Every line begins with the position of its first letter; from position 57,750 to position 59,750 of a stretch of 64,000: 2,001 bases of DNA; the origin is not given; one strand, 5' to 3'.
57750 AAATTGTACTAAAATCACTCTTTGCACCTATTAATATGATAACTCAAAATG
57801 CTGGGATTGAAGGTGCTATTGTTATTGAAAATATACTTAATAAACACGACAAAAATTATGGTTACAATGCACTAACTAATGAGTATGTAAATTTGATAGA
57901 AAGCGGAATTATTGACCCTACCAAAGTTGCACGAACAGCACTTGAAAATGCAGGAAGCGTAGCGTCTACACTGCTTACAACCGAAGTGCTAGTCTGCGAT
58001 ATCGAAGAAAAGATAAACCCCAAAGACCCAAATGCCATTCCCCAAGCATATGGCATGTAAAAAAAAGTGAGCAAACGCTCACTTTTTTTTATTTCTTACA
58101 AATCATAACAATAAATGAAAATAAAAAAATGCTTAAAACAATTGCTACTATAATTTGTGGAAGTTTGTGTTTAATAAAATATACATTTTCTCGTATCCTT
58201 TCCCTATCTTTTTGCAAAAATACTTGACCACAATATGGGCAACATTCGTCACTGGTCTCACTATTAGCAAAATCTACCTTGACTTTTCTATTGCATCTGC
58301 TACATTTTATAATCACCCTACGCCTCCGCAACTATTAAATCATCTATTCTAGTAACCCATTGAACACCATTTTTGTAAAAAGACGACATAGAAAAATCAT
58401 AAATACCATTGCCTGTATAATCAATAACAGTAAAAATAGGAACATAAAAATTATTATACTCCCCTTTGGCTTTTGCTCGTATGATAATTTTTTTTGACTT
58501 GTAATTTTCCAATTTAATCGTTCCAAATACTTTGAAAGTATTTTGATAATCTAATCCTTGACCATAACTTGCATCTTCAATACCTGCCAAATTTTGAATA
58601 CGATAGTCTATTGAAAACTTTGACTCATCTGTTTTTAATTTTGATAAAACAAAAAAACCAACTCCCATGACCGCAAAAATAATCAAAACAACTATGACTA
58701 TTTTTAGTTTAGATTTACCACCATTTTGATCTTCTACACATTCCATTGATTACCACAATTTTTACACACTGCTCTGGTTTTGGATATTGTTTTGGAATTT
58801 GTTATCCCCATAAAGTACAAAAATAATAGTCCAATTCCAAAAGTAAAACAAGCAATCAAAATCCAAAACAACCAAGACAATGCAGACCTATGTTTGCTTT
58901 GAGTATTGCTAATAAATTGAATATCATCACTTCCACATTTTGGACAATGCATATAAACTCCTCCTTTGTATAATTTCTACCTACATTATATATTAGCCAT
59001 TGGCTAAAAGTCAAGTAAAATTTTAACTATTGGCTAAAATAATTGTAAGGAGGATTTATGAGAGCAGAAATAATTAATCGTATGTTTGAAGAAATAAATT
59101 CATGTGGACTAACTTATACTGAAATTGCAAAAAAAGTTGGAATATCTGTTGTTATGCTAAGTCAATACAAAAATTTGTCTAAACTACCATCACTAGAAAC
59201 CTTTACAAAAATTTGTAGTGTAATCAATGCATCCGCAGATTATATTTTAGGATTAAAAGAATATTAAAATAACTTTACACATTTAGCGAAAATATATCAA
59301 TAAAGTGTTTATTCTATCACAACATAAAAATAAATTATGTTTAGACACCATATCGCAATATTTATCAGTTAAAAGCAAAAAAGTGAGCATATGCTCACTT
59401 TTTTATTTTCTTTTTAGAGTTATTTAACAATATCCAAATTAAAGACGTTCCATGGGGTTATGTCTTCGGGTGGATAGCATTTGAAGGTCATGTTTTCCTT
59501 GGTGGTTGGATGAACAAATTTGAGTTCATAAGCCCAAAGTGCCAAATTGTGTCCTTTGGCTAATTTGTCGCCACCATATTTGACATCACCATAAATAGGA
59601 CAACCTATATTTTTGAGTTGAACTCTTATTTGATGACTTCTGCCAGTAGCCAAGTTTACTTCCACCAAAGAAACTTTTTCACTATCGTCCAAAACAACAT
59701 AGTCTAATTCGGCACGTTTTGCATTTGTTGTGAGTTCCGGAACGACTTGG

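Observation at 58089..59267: XRE-gated operon of three tiny zinc-ribbon/membrane proteins: uncharacterised module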

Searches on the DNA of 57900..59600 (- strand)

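Call 82: search_rna_families(sources=[L025], threshold=evalue, max_evalue=0.1)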
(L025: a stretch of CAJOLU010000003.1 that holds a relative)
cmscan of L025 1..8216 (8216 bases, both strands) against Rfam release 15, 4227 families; matches with E-value up to 0.1: 5.
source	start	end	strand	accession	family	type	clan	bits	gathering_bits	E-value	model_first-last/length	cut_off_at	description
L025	3117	3189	+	RF00005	tRNA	Gene; tRNA;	CL00001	74.6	29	2.2e-15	1-71/71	no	tRNA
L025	3117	3190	-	RF04354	Plastid-ycf2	Cis-reg;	-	27.7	65.7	0.019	1-75/75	no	Plastid-ycf2 5UTR RNA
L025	2592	2652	+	RF04343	Plastid-psbA-2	Cis-reg;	CL00153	27.1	55.8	0.082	1-60/60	no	Plastid-psbA-2 3UTR RNA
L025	1251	1297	-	RF00735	mir-367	Gene; miRNA;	-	26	54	0.046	12-57/68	no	mir-367 microRNA precursor family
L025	4440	4478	+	RF00125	IS128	Gene; sRNA;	-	24.8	80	0.091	160-198/209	no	IS128 RNA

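Call 83: search_rna_families(source=window, start=57900, end=59600, threshold=evalue, max_evalue=0.1)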
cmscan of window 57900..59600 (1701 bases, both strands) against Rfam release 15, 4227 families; matches with E-value up to 0.1: 3.
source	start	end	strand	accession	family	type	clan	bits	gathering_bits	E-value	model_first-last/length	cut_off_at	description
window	58005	58099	-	RF01808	MicX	Gene; sRNA;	-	28.8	75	0.00055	1-194/194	no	MicX Vibrio cholerae sRNA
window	59324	59414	-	RF01808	MicX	Gene; sRNA;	-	25.5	75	0.0043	1-194/194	no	MicX Vibrio cholerae sRNA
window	59368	59499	+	RF01808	MicX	Gene; sRNA;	-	20.9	75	0.069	1-194/194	no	MicX Vibrio cholerae sRNA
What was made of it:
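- Tried and rejected: Rfam found nothing above threshold in the cassette or in the 78-nt repeat of L025 (calls 82, 83).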

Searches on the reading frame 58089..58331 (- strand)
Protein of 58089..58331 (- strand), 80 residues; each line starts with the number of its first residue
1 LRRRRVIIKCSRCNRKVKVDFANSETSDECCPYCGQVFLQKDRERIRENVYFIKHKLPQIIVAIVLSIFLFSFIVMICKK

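Call 3: search_protein_families(library=pfam, proteins=[window:58089-58331:-], max_evalue=1)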
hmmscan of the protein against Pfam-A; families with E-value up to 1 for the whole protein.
window:58089-58331:- (80 aa): 12 families
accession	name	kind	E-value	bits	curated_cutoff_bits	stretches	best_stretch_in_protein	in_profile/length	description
PF04423.19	Rad50_zn_hook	-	0.00077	19.7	24.3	1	21-48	11-39/52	Rad50 zinc hook motif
PF14369.11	Zn_ribbon_19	-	0.00083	19.9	30.8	1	10-40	5-33/35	zinc-ribbon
PF13248.11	Zn_ribbon_3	-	0.0017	18.2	27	1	25-38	13-26/26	zinc-ribbon domain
PF23208.1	zf_C2H2_ZNF598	-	0.011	16.2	27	1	30-43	7-20/34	ZNF598 C2H2 zinc finger domain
PF09723.15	Zn_ribbon_8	-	0.029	14.8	34.4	1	9-37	7-35/41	Zinc ribbon domain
PF01155.25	HypA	-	0.039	14.4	28.9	1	4-37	67-95/112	Hydrogenase/urease nickel incorporation, metallochaperone, hypA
PF15719.11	DUF4674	-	0.054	14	28.6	0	23-46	9-31/190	Domain of unknown function (DUF4674)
PF13913.12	zf-C2HC_2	-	0.06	13.5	27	0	9-20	4-15/25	zinc-finger of a C2HC-type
PF18439.7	zf_UBZ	-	0.1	12.7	25.6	0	9-20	4-15/32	Ubiquitin-Binding Zinc Finger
PF13894.12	zf-C2H2_4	-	0.16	13.2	27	1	30-42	2-14/24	C2H2-type zinc finger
PF14690.11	Zn_ribbon_ISL3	-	0.16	12.9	25.5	0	30-41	4-15/47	zinc-finger of transposase IS204/IS1001/IS1096/IS1165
PF24292.1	DUF7479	-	0.35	11.4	27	0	9-42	4-44/60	Domain of unknown function (DUF7479)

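Call 4: search_protein_families(library=ncbifam, proteins=[window:58089-58331:-], max_evalue=1)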
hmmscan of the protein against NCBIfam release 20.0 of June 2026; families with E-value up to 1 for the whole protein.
window:58089-58331:- (80 aa): 9 families
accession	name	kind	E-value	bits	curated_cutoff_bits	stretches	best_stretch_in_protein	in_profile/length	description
NF001607.0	PRK00398.1-4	equivalog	3.2e-07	29.9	89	1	5-50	7-50/53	DNA-directed RNA polymerase subunit P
NF001606.0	PRK00398.1-3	equivalog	2.1e-06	27.5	72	1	9-45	4-36/44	DNA-directed RNA polymerase subunit P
TIGR03655.1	anti_R_Lar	subfamily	0.011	16.1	39.6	0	31-52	4-26/55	Lar family restriction alleviation protein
NF001608.0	PRK00398.1-6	equivalog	0.028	14.3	84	1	9-48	5-41/46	DNA-directed RNA polymerase subunit P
TIGR03676.1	aRF1_eRF1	equivalog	0.053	12.3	234.7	1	2-50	315-364/403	peptide chain release factor aRF-1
NF004910.0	PRK06266.1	equivalog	0.06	12.5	180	1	9-48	126-163/185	transcription initiation factor E subunit alpha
NF038384.1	zinc_YnfU_fam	subfamily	0.091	12.4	36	2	31-41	41-51/52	YnfU family zinc-binding protein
TIGR02605.1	CxxC_CxxC_SSSS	subfamily_domain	0.094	12.8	31.3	1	9-40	7-38/52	FmdB family zinc ribbon protein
NF001669.0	PRK00432.1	equivalog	0.099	12.6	54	1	23-46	21-44/58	30S ribosomal protein S27ae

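Call 5: search_protein_families(library=padloc, proteins=[window:58089-58331:-], max_evalue=1)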
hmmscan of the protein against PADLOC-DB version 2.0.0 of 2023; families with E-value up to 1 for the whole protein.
window:58089-58331:- (80 aa): 1 family
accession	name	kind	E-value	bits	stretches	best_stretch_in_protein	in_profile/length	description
PDLC04447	PDC-M14A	-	9.7e-05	20.8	1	7-36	121-149/152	-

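Call 6: search_protein_families(library=phrogs, proteins=[window:58089-58331:-], max_evalue=1)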
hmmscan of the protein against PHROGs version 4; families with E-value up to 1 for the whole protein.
window:58089-58331:- (80 aa): 9 families
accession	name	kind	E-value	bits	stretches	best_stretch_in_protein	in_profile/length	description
phrog_15404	-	unknown function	9.2e-05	23.8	1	7-50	7-49/89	-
phrog_4875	-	unknown function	0.0005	21.2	1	8-44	13-46/77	-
phrog_8470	-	unknown function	0.013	15.4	1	9-51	87-132/567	-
phrog_6422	-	moron, auxiliary metabolic gene and host takeover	0.033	15.6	1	3-41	3-43/120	Lar-like restriction alleviation protein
phrog_21057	-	unknown function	0.045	14.7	1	5-46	22-63/72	-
phrog_9700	-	unknown function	0.055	13.4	1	7-51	6-43/483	-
phrog_22543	-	unknown function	0.17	13.3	1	9-37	67-96/105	-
phrog_3786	-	unknown function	0.27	12.3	1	9-40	35-70/86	-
phrog_3401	-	unknown function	0.65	11.3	0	7-18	2-13/64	-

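Call 62: search_solved_structures(query=A3, max_evalue=1)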
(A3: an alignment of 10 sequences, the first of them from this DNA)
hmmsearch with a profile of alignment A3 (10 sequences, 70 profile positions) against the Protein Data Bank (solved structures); distinct sequences matched with E-value up to 1: 60.
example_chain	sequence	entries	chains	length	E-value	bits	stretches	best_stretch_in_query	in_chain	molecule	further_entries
5v3m_C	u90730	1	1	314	1.5e-07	34.6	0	3-16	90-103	Zinc finger protein 568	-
5wjq_D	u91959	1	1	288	2.6e-06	30.6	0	3-16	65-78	Zinc finger protein 568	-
5v3j_E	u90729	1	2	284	2.9e-06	30.4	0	3-16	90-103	Zinc finger protein 568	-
4qiw_P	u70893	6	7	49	8.3e-06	29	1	3-40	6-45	DNA-directed RNA polymerase subunit P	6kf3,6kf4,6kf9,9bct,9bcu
2i13_A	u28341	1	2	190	1.3e-05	28.4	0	3-46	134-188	Aart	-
1mey_C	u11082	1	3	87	4.8e-05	26.6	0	3-19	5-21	CONSENSUS ZINC FINGER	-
36ro_P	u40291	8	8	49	5.1e-05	26.5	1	3-40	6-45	DNA-directed RNA polymerase subunit Rpo12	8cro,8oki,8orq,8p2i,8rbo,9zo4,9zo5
9fhl_C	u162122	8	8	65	0.0012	22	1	5-34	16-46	Small zinc finger protein HVO-2753-like zinc-binding pocket domain-containing protein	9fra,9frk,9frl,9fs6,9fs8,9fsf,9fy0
2kmk_A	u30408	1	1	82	0.0028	20.9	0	3-16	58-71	Zinc finger protein Gfi-1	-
2cot_A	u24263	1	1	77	0.0036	20.6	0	3-16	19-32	Zinc finger protein 435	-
6m6z_A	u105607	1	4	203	0.0049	20.1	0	38-63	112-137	TMH4C4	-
7mc1_A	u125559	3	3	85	0.0051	20.1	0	5-17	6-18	Isoform 2 of Zinc finger and BTB domain-containing protein 17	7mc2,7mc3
2m0d_A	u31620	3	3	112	0.0086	19.3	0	4-15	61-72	Zinc finger and BTB domain-containing protein 17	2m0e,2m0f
2pmz_P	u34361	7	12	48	0.014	18.6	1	3-29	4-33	DNA-directed RNA polymerase subunit P | DNA-DIRECTED RNA POLYMERASE RPO12 SUBUNIT | RNA POLYMERASE SUBUNIT 12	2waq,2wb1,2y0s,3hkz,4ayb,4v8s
4v8p_BY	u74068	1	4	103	0.025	17.8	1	10-31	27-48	RPL37A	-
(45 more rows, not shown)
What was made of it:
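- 58089..58316 (-): Gene C, 75 aa: an N-terminal CxxC...CPYCG zinc ribbon, a basic juxtamembrane helix and a C-terminal membrane anchor. The longest ORF runs to TTG 58331. The ribbon resembles archaeal RNA polymerase subunit P (Rpo12), E 8e-6 (call 62) and NCBIfam sub-threshold (call 4).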

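Call 89: find_related_loci(query=A3, collection=viral_contigs, flank=4000)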
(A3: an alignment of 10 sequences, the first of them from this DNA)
Query A3 (75 aa) in viral_contigs; peptide patterns used: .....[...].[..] (x = any residue, [..] = any of these).
30 stretches matched a pattern; 2 encode a relative of the query (tblastn E <= 1e-3); 2 distinct loci.
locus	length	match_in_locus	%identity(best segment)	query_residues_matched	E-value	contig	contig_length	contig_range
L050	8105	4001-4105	36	3-44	8e-6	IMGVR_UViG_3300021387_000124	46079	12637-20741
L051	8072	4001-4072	50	25-44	5e-5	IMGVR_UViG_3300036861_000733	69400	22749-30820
